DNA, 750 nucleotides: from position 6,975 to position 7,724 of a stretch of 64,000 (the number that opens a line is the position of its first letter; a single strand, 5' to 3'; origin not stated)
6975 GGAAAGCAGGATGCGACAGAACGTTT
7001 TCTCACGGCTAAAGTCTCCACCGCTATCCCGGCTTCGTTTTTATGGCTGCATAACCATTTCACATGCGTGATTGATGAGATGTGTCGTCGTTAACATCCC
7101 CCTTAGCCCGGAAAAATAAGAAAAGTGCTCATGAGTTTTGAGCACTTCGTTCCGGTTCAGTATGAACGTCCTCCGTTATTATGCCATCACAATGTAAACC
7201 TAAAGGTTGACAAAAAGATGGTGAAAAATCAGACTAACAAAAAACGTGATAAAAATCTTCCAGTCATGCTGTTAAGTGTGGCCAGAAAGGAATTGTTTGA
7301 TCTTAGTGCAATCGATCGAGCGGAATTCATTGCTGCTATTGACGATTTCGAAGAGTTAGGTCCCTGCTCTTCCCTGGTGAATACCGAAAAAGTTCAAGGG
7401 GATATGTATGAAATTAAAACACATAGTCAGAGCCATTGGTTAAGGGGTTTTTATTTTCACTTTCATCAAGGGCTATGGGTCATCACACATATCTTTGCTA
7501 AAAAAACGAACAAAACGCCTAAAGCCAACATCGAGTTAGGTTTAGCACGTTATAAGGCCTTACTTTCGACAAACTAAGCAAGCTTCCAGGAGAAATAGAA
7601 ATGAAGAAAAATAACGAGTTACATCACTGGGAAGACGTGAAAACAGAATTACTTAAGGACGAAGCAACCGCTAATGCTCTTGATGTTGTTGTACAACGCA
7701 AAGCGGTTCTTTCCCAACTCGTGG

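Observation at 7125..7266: Ambiguous start and atypical N-terminus of the toxin-like ORF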

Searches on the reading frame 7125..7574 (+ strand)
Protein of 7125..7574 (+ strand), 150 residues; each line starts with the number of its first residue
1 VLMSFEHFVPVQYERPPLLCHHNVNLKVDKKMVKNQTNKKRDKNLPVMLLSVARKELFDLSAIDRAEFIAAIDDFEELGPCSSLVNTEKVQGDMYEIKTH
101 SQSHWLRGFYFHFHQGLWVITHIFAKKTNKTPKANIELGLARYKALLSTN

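Call 3: search_protein_families(library=pfam, proteins=[window:7125-7574:+], max_evalue=0.1)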
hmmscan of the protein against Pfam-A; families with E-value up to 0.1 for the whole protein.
window:7125-7574:+ (150 aa): 1 family
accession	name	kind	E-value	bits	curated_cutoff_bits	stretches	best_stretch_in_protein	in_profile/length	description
PF05973.20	Gp49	-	1e-20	74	23.9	1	55-144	1-90/90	Phage derived protein Gp49-like (DUF891)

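Call 4: search_protein_families(library=ncbifam, proteins=[window:7125-7574:+], max_evalue=0.1)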
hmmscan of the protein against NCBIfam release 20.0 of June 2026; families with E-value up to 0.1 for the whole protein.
window:7125-7574:+ (150 aa): 1 family
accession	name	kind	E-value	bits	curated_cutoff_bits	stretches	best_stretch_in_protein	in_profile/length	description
NF002644.0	PRK02315.1-5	equivalog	0.054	13.2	214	1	27-98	86-159/220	adaptor protein MecA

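Call 12: find_homologous_proteins(query=window:7125-7574:+, max_evalue=0.001)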
Query window:7125-7574:+ (150 aa): 19 proteins with E <= 0.001 among 29 candidates.
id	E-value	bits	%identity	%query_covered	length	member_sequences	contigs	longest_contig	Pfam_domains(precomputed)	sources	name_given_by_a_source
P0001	7.3e-94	329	99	99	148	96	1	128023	PF05973.21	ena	-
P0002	3.2e-67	243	78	99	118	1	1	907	PF05973.21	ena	-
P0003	1.2e-58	215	82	78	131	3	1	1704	PF05973.21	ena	-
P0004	4.5e-57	210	79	79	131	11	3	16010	PF05973.21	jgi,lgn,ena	jgi:Phage-related protein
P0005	2.4e-52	195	85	69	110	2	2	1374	PF05973.21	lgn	-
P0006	7.8e-48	180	80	69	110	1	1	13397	PF05973.21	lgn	-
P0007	3.2e-47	178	68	76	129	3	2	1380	PF05973.21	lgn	-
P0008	3.2e-43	165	73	67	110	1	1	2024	PF05973.21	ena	-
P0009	3.5e-41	159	65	73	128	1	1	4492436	PF05973.21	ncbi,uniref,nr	ncbi:type II toxin-antitoxin system RelE/ParE family toxin [Pantoea cypripedii]|uniref:Addiction mod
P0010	6.0e-40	155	67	71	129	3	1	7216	PF05973.21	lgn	-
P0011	9.9e-40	154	63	77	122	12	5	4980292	PF05973.21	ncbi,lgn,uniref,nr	ncbi:hypothetical protein B7R74_00210 [Yersinia pseudotuberculosis]|uniref:Phage-related protein n=1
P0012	2.4e-39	153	58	78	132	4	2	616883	PF05973.21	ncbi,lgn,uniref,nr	ncbi:type II toxin-antitoxin system RelE/ParE family toxin [Erwinia sp. Leaf53]|uniref:type II toxin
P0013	3.3e-39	152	57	81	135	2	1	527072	PF05973.21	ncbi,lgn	-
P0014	4.4e-39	152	59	79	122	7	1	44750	PF05973.21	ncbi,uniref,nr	ncbi:type II toxin-antitoxin system RelE/ParE family toxin [Yersinia alsatica]|uniref:type II toxin-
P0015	1.6e-38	150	61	75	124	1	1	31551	PF05973.21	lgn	-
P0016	2.7e-38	149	59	78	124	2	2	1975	PF05973.21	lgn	-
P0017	3.6e-38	149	63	74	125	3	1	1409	PF05973.21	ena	-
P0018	5.4e-36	142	68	65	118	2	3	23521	PF05973.21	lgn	-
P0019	5.0e-32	129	64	59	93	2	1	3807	PF05973.21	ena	-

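Call 15: find_encoding_contigs(protein=P0004, flank=3000, max_places=3)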
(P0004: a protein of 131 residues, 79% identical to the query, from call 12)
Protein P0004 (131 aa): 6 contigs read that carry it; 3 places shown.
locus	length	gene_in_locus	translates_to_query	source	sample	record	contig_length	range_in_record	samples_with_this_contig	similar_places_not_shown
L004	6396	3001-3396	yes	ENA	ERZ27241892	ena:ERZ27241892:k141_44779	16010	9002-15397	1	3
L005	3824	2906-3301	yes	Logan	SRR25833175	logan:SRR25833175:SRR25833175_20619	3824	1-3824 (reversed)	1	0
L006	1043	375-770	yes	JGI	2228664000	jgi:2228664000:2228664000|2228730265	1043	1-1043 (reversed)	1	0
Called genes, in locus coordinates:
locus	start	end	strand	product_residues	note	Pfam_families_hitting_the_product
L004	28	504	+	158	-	PF03830:PTSIIB_sorb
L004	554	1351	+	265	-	PF03609:EII-Sor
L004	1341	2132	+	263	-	PF03613:EIID-AGA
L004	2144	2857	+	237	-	PF01182:Glucosamine_iso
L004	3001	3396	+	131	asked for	PF05973:Gp49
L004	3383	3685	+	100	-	PF13560:HTH_31 (weak), PF12844:HTH_19 (weak), PF01381:HTH_3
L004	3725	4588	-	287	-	PF00590:TP_methylase, PF23016:RsmI_C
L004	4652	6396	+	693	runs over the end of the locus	PF04348:LppC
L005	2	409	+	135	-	?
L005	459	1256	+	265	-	PF03609:EII-Sor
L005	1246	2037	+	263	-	PF03613:EIID-AGA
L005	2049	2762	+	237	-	PF01182:Glucosamine_iso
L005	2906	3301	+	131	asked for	PF05973:Gp49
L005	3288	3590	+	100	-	PF13560:HTH_31 (weak), PF12844:HTH_19 (weak), PF01381:HTH_3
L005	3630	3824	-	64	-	?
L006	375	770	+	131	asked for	PF05973:Gp49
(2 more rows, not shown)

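Call 16: find_encoding_contigs(protein=P0006, flank=3000, max_places=2)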
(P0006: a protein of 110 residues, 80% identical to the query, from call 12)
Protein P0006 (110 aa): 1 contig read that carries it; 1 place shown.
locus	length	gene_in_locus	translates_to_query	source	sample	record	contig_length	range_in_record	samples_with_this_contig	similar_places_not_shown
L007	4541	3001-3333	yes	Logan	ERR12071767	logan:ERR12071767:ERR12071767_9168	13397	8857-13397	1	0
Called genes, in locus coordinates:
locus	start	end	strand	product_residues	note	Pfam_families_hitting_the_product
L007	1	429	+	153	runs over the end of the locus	PF03830:PTSIIB_sorb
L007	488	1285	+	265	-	PF03609:EII-Sor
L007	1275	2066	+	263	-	PF03613:EIID-AGA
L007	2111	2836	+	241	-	PF01182:Glucosamine_iso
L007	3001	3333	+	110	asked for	PF05973:Gp49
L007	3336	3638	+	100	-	PF13560:HTH_31, PF01381:HTH_3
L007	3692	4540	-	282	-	?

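Call 24: find_encoding_contigs(protein=P0009, flank=2500, max_places=1)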
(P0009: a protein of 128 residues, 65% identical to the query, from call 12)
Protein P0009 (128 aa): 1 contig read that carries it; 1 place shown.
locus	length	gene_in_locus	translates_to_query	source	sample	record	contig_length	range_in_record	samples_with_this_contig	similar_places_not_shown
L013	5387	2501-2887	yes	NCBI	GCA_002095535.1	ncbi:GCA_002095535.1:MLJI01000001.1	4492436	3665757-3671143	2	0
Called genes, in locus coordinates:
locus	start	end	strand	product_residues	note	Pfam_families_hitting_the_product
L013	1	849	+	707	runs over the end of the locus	PF10412:TrwB_AAD_bind (faint), PF12696:TraG-D_C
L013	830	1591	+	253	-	PF14348:DtrJ-like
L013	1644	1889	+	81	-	-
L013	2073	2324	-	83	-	-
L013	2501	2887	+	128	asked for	PF05973:Gp49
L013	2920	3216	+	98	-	PF13560:HTH_31, PF12844:HTH_19 (weak), PF01381:HTH_3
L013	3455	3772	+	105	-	PF09686:Plasmid_RAQPRD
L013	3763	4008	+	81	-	PF11660:DUF3262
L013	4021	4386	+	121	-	PF11190:DUF2976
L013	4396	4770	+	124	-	PF11990:DUF3487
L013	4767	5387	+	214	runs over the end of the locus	PF11444:DUF2895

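Call 25: find_encoding_contigs(protein=P0012, flank=2500, max_places=1)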
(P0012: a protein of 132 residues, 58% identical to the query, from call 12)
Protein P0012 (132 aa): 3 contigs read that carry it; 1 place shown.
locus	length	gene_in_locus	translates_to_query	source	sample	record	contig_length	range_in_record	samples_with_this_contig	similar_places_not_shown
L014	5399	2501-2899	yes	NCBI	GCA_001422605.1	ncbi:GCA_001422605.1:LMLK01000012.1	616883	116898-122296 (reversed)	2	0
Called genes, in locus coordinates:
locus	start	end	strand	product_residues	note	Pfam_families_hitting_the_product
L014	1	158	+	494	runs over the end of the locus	PF00370:FGGY_N, PF02782:FGGY_C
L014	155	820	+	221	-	PF00215:OMPdecase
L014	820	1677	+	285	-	PF01261:AP_endonuc_2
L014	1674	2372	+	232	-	PF00596:Aldolase_II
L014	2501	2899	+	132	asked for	PF05973:Gp49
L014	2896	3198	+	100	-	PF13744:HTH_37, PF13560:HTH_31, PF12844:HTH_19, PF01381:HTH_3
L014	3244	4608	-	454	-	PF13442:Cytochrome_CBB3 (weak), PF00034:Cytochrom_C, PF13442:Cytochrome_CBB3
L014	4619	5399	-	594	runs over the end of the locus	PF00732:GMC_oxred_N, PF05199:GMC_oxred_C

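Call 26: find_encoding_contigs(protein=P0015, flank=2500, max_places=1)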
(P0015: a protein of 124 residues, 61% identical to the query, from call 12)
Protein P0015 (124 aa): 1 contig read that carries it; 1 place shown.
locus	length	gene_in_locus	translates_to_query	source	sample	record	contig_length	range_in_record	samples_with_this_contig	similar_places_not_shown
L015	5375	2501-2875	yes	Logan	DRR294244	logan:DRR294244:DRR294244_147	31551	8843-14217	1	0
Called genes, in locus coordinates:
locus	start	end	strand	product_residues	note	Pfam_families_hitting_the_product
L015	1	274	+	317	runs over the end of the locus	PF00923:TAL_FSA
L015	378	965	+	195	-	PF00994:MoCF_biosynth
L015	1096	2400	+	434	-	PF00083:Sugar_tr, PF07690:MFS_1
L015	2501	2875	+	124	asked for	PF05973:Gp49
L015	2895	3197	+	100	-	PF13560:HTH_31, PF01381:HTH_3, PF12844:HTH_19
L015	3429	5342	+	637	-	PF00012:HSP70, PF06723:MreB_Mbl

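Call 27: find_encoding_contigs(protein=P0017, flank=2500, max_places=1)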
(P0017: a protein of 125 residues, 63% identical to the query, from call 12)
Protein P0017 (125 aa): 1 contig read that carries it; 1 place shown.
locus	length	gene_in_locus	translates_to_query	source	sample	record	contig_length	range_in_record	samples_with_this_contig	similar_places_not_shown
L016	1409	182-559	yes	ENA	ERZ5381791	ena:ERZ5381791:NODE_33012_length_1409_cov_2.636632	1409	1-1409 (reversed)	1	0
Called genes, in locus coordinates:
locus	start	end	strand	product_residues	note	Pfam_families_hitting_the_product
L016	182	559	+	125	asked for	PF05973:Gp49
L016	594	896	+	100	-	PF13560:HTH_31, PF01381:HTH_3, PF12844:HTH_19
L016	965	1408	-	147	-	?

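Call 28: find_encoding_contigs(protein=P0007, flank=2500, max_places=1)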
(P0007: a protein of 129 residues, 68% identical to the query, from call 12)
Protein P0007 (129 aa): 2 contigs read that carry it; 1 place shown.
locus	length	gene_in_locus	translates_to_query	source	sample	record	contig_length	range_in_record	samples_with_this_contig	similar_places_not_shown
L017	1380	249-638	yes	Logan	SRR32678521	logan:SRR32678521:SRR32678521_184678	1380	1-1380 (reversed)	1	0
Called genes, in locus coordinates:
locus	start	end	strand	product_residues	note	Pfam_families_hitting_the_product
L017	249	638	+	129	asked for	PF05973:Gp49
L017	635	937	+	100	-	PF13560:HTH_31, PF01381:HTH_3, PF12844:HTH_19 (weak)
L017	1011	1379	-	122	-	?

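Call 29: find_encoding_contigs(protein=P0018, flank=2500, max_places=1)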
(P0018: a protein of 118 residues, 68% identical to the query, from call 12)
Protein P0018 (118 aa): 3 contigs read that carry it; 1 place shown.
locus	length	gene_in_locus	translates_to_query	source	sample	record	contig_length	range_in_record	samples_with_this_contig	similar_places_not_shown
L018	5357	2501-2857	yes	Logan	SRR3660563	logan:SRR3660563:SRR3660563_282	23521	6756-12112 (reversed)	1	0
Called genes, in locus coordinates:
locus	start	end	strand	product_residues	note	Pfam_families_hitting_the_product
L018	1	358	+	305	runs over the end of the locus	PF00892:EamA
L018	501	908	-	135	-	-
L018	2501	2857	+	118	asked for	PF05973:Gp49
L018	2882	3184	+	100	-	PF13560:HTH_31, PF01381:HTH_3, PF12844:HTH_19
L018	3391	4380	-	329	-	PF00589:Phage_integrase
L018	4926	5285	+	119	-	PF13698:DUF4156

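Call 55: list_cluster_members(proteins=[window:7131-7574:+, window:7218-7574:+, window:7266-7574:+])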
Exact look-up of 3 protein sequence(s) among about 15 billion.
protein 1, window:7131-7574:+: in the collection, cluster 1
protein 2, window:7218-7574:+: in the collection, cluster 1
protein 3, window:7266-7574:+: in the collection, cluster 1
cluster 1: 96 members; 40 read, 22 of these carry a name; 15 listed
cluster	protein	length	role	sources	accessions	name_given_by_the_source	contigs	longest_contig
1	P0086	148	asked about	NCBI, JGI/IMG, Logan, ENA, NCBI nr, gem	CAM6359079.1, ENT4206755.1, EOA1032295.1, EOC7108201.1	TPA: type II toxin-antitoxin system RelE/ParE family toxin [Escherichia coli] | phage-related protein | type II toxin-antitoxin system RelE/ParE family toxin [Escherichia coli]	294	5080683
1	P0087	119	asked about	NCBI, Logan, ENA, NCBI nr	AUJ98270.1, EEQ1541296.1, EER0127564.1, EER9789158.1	type II toxin-antitoxin system RelE/ParE family toxin [Escherichia coli] | hypothetical protein CR539_21005 [Escherichia coli]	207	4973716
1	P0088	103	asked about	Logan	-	-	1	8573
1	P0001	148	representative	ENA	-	-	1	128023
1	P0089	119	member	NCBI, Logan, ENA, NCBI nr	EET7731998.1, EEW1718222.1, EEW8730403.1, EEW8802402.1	TPA: type II toxin-antitoxin system RelE/ParE family toxin [Escherichia coli] | type II toxin-antitoxin system RelE/ParE family toxin [Escherichia coli]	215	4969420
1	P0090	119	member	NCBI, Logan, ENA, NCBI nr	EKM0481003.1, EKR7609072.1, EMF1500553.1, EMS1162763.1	TPA: type II toxin-antitoxin system RelE/ParE family toxin [Escherichia coli] | type II toxin-antitoxin system RelE/ParE family toxin [Escherichia coli]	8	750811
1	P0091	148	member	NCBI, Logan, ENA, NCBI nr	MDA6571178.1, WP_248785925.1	type II toxin-antitoxin system RelE/ParE family toxin [Escherichia coli]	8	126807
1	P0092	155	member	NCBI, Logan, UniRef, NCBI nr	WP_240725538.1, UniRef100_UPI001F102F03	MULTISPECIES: type II toxin-antitoxin system RelE/ParE family toxin [unclassified ... | type II toxin-antitoxin system RelE/ParE family toxin n=1 Tax=unclassified Escherichia ...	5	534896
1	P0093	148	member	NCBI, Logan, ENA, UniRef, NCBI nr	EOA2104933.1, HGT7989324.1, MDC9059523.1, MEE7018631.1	TPA: type II toxin-antitoxin system RelE/ParE family toxin [Escherichia coli] | type II toxin-antitoxin system RelE/ParE family toxin n=1 Tax=Escherichia coli TaxID=562 ... | type II toxin-antitoxin system RelE/ParE family toxin [Escherichia coli]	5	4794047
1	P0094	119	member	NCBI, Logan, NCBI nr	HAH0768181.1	TPA: type II toxin-antitoxin system RelE/ParE family toxin [Escherichia coli] | type II toxin-antitoxin system RelE/ParE family toxin [Escherichia coli]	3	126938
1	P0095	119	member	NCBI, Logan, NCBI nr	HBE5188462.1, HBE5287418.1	TPA: type II toxin-antitoxin system RelE/ParE family toxin [Escherichia coli] | type II toxin-antitoxin system RelE/ParE family toxin [Escherichia coli]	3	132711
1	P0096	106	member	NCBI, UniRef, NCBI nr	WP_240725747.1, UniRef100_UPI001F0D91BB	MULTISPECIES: type II toxin-antitoxin system RelE/ParE family toxin [unclassified ... | type II toxin-antitoxin system RelE/ParE family toxin n=1 Tax=unclassified Escherichia ...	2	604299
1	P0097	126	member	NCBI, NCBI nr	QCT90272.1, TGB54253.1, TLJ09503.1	hypothetical protein CRI69_23705 [Escherichia sp. E4742] | type II toxin-antitoxin system RelE/ParE family toxin [Escherichia sp. E4742]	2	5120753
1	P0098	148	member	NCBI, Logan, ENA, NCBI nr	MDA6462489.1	type II toxin-antitoxin system RelE/ParE family toxin [Escherichia coli]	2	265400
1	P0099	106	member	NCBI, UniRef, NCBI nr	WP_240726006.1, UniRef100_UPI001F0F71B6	type II toxin-antitoxin system RelE/ParE family toxin [Escherichia sp. E4208] | type II toxin-antitoxin system RelE/ParE family toxin n=1 Tax=Escherichia sp. E4208 ...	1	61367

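Call 65: find_encoding_contigs(protein=P0005, flank=1500, max_places=2)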
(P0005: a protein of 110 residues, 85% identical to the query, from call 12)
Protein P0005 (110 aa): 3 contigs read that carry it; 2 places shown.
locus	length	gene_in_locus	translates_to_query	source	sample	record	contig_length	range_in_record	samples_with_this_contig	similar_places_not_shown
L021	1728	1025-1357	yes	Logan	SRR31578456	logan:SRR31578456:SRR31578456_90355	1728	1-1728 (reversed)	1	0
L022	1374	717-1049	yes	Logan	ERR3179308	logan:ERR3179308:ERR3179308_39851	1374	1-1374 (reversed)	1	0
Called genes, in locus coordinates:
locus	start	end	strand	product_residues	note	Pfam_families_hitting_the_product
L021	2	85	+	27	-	?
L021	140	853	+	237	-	PF01182:Glucosamine_iso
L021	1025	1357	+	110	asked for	PF05973:Gp49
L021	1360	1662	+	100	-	PF13560:HTH_31, PF01381:HTH_3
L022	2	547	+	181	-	?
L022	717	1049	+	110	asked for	PF05973:Gp49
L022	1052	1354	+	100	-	PF13560:HTH_31, PF01381:HTH_3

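Call 66: find_encoding_contigs(protein=P0008, flank=1500, max_places=1)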
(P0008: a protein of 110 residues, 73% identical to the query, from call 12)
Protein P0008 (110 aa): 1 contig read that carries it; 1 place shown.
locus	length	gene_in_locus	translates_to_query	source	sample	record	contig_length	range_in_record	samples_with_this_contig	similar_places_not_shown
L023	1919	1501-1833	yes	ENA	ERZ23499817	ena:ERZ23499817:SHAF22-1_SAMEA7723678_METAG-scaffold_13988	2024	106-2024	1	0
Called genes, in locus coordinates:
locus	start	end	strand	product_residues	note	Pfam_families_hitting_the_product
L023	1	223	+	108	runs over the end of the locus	?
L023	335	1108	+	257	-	PF00392:GntR (faint), PF08220:HTH_DeoR, PF00455:DeoRC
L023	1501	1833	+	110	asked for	PF05973:Gp49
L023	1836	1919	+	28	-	?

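Call 67: find_encoding_contigs(protein=P0096, flank=1500, max_places=2)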
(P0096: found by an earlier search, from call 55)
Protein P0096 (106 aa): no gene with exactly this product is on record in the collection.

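Call 70: find_encoding_contigs(protein=P0088, flank=1000, max_places=2)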
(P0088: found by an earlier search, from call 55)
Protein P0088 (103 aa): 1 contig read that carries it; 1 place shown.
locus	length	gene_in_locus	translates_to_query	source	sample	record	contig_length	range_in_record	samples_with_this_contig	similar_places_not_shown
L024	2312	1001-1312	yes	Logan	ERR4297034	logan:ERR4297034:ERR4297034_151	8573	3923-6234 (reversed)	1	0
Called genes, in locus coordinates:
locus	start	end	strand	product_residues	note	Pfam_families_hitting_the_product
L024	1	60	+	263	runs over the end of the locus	PF03613:EIID-AGA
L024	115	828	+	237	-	PF01182:Glucosamine_iso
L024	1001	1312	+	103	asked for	PF05973:Gp49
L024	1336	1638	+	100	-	PF13560:HTH_31, PF01381:HTH_3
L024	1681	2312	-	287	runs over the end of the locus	PF00590:TP_methylase, PF23016:RsmI_C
